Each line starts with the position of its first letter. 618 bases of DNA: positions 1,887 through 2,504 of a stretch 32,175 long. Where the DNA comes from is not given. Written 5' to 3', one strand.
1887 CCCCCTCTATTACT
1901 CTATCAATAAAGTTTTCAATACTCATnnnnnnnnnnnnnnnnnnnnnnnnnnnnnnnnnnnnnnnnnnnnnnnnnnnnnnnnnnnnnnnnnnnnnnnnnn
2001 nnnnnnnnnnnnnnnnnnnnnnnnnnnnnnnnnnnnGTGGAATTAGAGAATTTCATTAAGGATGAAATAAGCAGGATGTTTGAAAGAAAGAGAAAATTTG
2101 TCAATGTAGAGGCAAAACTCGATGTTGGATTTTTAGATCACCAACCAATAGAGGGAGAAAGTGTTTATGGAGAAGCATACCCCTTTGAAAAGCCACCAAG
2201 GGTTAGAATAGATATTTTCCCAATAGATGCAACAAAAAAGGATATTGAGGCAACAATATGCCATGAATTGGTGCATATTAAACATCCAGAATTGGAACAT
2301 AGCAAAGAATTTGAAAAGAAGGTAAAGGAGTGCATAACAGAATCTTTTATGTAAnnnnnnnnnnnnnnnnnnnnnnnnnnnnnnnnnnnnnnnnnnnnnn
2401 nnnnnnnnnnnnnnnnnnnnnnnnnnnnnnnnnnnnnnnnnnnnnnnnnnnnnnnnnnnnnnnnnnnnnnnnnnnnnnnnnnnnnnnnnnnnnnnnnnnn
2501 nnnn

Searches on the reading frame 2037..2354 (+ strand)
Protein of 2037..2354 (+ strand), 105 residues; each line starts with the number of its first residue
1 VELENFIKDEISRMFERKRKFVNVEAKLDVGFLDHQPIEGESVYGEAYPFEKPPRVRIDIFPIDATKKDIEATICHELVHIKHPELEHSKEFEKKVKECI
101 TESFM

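Call 55: search_protein_families(library=pfam, max_evalue=0.01, proteins=[window:2037-2354:+])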
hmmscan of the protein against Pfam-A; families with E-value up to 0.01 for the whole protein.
window:2037-2354:+ (105 aa): 2 families
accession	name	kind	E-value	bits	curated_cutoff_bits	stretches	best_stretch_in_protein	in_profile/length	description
PF08325.16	WLM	-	0.0056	17.2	26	1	68-99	81-110/190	WLM domain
PF01863.23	YgjP-like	-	0.0064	16.9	26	1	63-98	159-192/207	YgjP-like, metallopeptidase domain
